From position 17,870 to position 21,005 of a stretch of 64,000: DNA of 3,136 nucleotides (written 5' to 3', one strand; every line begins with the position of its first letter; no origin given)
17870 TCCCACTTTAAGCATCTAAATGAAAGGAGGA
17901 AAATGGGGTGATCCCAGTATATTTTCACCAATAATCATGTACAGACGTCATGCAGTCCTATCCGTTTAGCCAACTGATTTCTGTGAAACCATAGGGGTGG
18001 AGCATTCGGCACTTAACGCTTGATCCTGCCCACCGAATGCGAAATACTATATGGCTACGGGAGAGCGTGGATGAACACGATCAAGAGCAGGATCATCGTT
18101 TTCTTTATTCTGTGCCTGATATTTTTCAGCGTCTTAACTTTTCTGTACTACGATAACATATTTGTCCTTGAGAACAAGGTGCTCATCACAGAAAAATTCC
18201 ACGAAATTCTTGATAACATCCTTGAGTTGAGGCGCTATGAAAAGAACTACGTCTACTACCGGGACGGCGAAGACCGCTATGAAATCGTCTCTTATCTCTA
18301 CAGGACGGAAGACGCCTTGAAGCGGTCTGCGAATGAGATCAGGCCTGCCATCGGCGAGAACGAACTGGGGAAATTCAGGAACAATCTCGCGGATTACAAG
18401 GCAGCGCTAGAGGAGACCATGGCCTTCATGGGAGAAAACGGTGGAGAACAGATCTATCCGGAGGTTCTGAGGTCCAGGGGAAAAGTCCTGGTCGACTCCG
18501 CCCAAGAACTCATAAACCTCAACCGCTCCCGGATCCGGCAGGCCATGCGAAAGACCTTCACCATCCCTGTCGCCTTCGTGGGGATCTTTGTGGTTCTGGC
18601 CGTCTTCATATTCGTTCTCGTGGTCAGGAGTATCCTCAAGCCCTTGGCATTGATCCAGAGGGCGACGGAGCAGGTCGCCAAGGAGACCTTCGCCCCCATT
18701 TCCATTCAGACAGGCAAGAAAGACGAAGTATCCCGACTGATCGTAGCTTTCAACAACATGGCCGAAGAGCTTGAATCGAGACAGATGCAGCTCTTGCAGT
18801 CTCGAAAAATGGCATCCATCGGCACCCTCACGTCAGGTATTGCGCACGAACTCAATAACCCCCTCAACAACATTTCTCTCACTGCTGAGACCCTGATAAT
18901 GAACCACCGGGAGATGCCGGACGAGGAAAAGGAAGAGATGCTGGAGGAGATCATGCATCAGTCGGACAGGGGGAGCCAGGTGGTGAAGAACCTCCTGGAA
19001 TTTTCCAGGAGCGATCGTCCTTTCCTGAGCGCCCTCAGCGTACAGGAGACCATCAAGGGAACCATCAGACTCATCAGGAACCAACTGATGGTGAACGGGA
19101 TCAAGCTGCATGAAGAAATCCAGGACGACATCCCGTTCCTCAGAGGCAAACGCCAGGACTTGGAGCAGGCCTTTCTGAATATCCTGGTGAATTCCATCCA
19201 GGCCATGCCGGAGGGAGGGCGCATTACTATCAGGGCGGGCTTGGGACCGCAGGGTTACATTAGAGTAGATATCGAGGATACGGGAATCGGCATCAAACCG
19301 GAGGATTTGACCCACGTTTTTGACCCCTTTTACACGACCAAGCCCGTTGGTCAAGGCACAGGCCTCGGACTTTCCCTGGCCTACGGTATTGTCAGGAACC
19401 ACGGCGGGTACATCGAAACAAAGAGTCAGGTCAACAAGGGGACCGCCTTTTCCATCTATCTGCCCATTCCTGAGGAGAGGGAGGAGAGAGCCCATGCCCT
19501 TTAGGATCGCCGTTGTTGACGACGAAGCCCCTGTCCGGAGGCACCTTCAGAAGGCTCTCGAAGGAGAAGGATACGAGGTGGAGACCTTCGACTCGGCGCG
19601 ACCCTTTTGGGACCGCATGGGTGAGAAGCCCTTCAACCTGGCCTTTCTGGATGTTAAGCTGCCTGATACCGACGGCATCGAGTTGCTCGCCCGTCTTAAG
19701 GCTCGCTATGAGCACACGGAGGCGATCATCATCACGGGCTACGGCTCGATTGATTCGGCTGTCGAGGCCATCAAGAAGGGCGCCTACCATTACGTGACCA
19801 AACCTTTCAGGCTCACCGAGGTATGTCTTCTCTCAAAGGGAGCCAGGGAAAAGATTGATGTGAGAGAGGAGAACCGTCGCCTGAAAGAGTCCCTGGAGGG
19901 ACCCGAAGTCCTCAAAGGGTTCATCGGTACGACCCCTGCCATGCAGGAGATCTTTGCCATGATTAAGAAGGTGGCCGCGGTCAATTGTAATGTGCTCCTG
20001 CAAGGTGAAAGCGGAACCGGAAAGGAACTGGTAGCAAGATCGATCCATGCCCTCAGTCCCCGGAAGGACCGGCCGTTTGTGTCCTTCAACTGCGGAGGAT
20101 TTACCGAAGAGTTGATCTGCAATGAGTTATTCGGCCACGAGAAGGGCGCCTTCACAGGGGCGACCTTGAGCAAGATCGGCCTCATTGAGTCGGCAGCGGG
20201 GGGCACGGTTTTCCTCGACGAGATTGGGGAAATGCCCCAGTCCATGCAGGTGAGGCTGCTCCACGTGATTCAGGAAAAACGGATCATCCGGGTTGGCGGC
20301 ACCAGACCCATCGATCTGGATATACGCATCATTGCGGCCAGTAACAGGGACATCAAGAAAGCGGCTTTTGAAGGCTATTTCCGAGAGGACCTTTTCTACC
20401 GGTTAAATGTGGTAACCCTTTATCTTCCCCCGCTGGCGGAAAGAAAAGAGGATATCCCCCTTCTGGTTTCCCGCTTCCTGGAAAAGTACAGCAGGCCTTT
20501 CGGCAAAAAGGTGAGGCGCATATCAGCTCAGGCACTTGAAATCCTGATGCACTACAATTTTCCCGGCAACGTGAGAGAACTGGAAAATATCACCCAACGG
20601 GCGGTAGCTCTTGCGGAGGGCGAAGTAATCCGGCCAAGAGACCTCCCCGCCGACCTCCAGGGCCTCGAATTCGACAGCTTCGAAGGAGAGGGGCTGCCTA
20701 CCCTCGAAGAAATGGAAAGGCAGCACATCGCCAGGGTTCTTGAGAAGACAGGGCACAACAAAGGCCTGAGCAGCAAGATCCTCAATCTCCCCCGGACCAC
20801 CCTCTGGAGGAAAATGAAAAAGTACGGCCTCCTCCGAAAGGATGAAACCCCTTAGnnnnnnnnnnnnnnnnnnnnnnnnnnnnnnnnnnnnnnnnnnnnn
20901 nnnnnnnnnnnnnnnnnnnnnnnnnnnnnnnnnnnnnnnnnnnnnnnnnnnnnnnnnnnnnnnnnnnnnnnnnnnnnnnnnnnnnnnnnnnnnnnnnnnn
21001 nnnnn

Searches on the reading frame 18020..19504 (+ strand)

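Call 62: search_protein_families(library=ncbifam, proteins=[window:18020-19504:+], max_evalue=1e-20)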
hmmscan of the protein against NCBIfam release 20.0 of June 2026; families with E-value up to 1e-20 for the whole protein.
window:18020-19504:+ (494 aa): 41 families (the best 25 are shown)
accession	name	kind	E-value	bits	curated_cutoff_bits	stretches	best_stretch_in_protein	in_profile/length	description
NF008468.0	PRK11360.1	equivalog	5.4e-61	206.7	646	1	235-488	365-613/616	two-component system sensor histidine kinase AtoS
NF010411.0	PRK13837.1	equivalog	7.6e-53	179.7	647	1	248-488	431-680/828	two-component system VirA-like sensor kinase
NF046020.1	HisKinCckABruc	equivalog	1.5e-50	171.9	1000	1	240-487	454-711/868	cell cycle histidine kinase CckA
NF052574.1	HisKinEspCMyxo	equivalog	2.1e-50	171.7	1200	1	229-489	380-643/785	serine histidine kinase EspC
NF038348.1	T2SS_HK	subfamily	1.2e-47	162.7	450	1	307-483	400-573/574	histidine kinase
NF007688.0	PRK10364.1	equivalog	6.1e-47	160.4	479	1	257-490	230-458/460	two-component system sensor histidine kinase ZraS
NF046026.1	HisKinCckACaul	equivalog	3.7e-46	157.5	1000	1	252-490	287-539/678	cell cycle histidine kinase CckA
NF010076.0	PRK13557.1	subfamily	2.1e-42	145.3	631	1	257-491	153-402/540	histidine kinase famiy protein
NF047497.1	HK_LIC_12097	equivalog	7.2e-42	143.4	500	1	221-483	105-366/367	LIC_12097 family sensor histidine kinase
NF052573.1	HisKinEspAMyxo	equivalog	1.3e-38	132.6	1400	1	250-488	367-616/755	serine histidine kinase EspA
NF046044.1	PnpS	equivalog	6.4e-38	130.8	400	1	274-482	177-390/390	two-component system histidine kinase PnpS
NF045911.1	TCSHisKinNblS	equivalog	1.5e-37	129.3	1000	1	270-481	391-618/621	two-component system sensor histidine kinase NblS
NF047466.1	hybrid_RR_LvrB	exception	2.9e-37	128.7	500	1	255-483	140-376/377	hybrid histidine kinase/response regulator LvrB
NF040691.1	MtrAB_MtrB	equivalog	8.5e-35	120.7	450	1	176-484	186-493/507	MtrAB system histidine kinase MtrB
NF033092.0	HK_WalK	equivalog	1.2e-33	116.6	725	1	272-483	377-594/594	cell wall metabolism sensor histidine kinase WalK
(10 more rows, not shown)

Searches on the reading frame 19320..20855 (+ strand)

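Call 62: search_protein_families(library=ncbifam, proteins=[window:19320-20855:+], max_evalue=1e-20)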
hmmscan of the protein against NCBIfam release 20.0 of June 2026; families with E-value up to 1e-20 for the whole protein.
window:19320-20855:+ (511 aa): 28 families (the best 25 are shown)
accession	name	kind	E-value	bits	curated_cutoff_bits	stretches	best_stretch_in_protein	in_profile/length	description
TIGR01818.1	ntrC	equivalog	1.7e-124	416.1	558.6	1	63-489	1-424/463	nitrogen regulation protein NR(I)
NF008469.0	PRK11361.1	equivalog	9.8e-120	400.4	714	1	62-504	6-456/461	acetoacetate metabolism transcriptional regulator AtoC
TIGR02915.1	PEP_resp_reg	equivalog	5.8e-113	378.1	502.6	1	64-504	2-444/445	PEP-CTERM-box response regulator transcription factor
NF007689.0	PRK10365.1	equivalog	6.2e-109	364.7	760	1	62-499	7-439/441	sigma-54-dependent response regulator transcription factor ZraR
NF051870.1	NAssimRespRegNtrX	equivalog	1.4e-103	347.2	600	1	63-504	4-452/452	nitrogen assimilation response regulator NtrX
NF008176.1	PRK10923.1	equivalog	7.3e-102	341.3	620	1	63-496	6-435/469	nitrogen regulation protein NR(I)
TIGR01817.1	nifA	equivalog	1.4e-100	337.6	528.85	1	179-442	178-438/534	nif-specific transcriptional activator NifA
NF041552.1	TF_PrdR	equivalog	2.8e-99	333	795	1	175-503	247-577/577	sigma-54 dependent transcriptional regulator PrdR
NF049963.1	RespRegFlgRCampy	domain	1.8e-95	320.4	750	1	63-504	3-429/429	fla regulon two-component system response regulator FlgR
NF011695.0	PRK15115.1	equivalog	2.2e-93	313.5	763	1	61-493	7-427/445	two-component system response regulator GlrR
NF038308.1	RNA_repair_RtcR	equivalog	1.1e-92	311.6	650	1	169-503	150-517/530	RNA repair transcriptional activator RtcR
NF050807.1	TransRegFlbDCaul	equivalog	1.7e-90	304.1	750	1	199-442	118-361/454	sigma-54-dependent transcriptional regulator FlbD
NF041946.1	LuxO_transreg_Vib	equivalog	2e-90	303.8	800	1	66-452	2-386/463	quorum-sensing sigma-54 dependent transcriptional regulator LuxO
NF003451.0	PRK05022.1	equivalog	2.2e-85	287.3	476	1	196-504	187-510/512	nitric oxide reductase transcriptional regulator NorR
TIGR02329.1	propionate_PrpR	equivalog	8.5e-84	282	499.2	1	144-501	156-526/526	propionate catabolism operon regulatory protein PrpR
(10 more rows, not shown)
